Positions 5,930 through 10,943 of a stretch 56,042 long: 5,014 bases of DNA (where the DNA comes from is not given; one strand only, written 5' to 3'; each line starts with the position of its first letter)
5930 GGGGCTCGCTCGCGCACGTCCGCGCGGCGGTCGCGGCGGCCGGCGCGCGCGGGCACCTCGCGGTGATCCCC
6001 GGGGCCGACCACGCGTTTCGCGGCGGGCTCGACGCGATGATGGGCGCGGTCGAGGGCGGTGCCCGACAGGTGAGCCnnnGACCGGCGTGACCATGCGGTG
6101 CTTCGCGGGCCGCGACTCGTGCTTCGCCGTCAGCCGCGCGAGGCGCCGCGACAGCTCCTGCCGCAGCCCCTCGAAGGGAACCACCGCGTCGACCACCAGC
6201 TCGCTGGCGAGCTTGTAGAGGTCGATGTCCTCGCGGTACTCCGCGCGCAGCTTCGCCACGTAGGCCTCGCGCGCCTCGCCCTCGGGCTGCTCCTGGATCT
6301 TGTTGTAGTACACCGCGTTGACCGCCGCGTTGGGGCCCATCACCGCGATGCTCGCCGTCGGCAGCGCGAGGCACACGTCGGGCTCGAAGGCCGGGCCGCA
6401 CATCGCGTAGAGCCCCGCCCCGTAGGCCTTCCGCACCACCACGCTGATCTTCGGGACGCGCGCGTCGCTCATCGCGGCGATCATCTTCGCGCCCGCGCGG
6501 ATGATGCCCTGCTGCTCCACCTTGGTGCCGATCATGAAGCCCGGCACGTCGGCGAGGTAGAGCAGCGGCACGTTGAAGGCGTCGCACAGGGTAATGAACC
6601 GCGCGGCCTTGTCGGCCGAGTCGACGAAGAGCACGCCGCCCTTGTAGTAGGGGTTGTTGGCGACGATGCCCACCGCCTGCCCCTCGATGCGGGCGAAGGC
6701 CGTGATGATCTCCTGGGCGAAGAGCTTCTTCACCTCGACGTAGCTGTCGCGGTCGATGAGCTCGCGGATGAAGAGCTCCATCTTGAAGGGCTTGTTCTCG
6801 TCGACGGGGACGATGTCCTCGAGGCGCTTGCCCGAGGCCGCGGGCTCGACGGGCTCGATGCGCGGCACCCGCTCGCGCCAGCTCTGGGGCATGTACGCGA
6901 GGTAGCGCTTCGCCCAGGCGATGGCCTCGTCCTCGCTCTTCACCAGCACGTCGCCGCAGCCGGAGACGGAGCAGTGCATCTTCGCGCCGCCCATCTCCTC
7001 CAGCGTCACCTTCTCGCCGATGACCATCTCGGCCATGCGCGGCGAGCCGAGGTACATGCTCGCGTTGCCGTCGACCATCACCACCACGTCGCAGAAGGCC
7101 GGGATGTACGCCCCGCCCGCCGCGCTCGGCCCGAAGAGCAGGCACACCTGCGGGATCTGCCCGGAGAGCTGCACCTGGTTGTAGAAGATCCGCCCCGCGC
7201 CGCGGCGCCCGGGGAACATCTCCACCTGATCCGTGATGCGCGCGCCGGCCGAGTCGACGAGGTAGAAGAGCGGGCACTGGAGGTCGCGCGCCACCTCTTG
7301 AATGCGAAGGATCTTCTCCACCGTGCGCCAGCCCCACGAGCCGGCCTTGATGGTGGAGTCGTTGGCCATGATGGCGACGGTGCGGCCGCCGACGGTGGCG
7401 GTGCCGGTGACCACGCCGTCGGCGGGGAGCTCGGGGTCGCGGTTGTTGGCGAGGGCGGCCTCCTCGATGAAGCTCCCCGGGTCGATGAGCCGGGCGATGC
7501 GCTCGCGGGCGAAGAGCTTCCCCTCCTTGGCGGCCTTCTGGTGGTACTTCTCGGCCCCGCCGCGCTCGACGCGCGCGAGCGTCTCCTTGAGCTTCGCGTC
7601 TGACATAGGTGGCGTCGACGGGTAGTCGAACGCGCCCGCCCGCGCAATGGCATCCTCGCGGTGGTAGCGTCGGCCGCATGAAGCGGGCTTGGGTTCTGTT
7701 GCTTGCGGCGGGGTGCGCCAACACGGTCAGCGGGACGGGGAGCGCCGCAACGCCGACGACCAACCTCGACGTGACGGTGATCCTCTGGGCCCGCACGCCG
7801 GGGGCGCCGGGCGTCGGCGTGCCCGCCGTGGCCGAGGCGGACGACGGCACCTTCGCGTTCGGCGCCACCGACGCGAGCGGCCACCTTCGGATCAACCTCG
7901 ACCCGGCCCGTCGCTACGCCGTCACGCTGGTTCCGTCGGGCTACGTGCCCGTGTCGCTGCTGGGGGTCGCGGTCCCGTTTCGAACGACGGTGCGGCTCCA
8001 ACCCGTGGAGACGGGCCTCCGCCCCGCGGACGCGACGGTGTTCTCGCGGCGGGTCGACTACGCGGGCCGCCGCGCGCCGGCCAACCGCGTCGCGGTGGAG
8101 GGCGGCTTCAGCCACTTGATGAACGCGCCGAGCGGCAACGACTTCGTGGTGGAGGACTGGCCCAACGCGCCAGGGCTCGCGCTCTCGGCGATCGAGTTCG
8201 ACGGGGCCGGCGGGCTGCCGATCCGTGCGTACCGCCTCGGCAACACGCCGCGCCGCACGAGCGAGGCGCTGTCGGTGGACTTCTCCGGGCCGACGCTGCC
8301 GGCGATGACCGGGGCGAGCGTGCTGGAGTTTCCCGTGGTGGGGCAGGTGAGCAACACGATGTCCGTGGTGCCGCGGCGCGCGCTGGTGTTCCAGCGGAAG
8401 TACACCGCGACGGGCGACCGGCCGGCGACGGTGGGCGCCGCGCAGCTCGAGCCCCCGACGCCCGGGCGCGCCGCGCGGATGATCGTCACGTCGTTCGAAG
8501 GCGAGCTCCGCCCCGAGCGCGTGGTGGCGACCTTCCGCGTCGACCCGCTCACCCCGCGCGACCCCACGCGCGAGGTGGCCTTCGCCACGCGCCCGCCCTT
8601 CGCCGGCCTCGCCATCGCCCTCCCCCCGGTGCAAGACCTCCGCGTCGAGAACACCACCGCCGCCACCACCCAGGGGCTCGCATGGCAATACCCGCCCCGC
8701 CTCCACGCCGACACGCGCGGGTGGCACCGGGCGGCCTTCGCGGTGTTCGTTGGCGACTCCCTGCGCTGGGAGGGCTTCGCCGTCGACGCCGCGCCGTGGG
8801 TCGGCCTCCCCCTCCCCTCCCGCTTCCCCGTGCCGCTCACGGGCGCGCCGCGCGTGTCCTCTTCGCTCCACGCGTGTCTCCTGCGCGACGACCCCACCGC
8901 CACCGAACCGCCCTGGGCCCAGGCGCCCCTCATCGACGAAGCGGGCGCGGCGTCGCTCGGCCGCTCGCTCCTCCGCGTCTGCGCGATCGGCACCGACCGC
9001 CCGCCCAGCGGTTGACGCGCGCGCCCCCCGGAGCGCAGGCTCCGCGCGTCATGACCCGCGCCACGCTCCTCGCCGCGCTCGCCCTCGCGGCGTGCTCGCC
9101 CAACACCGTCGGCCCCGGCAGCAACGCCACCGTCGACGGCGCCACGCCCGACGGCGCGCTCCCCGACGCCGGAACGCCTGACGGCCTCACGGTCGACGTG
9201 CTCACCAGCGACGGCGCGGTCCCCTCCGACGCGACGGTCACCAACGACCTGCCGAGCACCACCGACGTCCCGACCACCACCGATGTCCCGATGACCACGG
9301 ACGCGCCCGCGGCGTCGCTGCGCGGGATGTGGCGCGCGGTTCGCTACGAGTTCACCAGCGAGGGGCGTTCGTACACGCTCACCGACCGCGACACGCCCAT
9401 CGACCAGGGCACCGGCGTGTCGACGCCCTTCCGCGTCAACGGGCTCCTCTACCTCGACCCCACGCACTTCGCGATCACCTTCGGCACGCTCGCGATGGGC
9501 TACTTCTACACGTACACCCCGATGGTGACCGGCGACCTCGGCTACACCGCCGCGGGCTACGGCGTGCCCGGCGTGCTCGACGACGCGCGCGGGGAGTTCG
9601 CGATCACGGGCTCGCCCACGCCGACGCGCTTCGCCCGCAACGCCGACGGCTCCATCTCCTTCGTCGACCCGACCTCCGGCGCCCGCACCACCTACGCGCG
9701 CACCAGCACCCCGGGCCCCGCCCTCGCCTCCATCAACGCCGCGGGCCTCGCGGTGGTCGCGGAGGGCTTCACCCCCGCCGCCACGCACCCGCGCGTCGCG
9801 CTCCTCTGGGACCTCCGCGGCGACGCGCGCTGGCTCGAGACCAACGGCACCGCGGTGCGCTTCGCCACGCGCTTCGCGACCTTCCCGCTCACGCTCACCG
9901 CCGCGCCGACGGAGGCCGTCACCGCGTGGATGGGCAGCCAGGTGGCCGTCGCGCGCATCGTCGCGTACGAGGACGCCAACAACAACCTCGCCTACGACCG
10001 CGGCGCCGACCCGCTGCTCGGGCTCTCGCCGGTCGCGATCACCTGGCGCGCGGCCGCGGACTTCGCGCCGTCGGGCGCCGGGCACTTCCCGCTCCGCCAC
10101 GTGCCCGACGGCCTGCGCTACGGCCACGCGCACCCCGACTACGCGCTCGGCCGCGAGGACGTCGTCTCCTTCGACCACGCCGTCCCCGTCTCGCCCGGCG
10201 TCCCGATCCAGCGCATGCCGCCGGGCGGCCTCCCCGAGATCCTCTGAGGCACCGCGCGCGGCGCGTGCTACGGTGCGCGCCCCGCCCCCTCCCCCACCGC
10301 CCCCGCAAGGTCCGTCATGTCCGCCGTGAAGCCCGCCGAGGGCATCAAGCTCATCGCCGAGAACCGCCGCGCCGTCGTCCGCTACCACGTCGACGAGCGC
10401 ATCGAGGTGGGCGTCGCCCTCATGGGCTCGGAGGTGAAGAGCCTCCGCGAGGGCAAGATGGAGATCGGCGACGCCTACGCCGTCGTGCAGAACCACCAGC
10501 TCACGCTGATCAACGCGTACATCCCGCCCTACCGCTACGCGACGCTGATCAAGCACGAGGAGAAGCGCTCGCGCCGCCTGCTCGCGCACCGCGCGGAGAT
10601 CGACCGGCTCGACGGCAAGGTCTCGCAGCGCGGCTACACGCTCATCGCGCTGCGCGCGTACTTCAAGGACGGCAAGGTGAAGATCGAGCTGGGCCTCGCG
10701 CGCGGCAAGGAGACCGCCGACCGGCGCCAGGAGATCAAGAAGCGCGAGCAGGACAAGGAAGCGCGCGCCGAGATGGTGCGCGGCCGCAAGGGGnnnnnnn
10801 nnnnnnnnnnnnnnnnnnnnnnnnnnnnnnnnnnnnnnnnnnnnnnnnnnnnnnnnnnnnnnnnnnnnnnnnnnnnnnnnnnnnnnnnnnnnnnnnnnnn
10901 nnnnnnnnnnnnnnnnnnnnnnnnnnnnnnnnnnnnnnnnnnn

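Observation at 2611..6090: Translationally coupled ACP / CFA-synthase-like methyltransferase / fatty-acyl-AMP-ligase / alpha/beta-hydrolase cassette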

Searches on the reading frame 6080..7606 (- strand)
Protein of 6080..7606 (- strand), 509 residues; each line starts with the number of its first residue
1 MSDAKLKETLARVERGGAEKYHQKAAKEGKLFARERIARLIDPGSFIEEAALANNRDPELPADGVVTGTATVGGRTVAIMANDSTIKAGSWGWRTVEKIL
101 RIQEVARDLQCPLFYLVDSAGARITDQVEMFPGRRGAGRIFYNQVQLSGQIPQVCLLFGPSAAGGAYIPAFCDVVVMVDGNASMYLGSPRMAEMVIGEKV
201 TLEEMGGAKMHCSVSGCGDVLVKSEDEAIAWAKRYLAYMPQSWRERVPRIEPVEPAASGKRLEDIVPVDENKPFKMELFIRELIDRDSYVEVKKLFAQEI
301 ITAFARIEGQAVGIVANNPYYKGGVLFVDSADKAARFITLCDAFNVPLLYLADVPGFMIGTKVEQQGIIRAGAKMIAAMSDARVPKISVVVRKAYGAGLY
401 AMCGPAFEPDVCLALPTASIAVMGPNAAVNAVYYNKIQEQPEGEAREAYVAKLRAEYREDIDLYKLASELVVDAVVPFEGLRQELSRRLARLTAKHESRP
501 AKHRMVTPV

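Call 37: search_protein_families(library=pfam, proteins=[window:6080-7606:-], max_evalue=0.001)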
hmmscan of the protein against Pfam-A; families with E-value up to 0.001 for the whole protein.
window:6080-7606:- (509 aa): 3 families
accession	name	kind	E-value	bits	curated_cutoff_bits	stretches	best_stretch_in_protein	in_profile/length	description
PF01039.27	Carboxyl_trans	-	5.9e-156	520.4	22.3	1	26-504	3-490/493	Carboxyl transferase domain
PF03255.19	ACCA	-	1.2e-12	48.1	23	1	332-428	134-226/310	Acetyl co-enzyme A carboxylase carboxyltransferase-like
PF06833.16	MdcE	-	1.6e-05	25.2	32.7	0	345-429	27-111/196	Malonate decarboxylase gamma subunit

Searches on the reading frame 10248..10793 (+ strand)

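Call 37: search_protein_families(library=pfam, proteins=[window:10248-10793:+], max_evalue=0.001)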
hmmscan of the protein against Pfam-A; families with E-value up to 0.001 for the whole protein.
window:10248-10793:+ (182 aa): 1 family
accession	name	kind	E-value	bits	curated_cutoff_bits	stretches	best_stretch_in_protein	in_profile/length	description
PF01668.23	SmpB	-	6.8e-49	165.9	27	1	36-176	1-141/143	SmpB protein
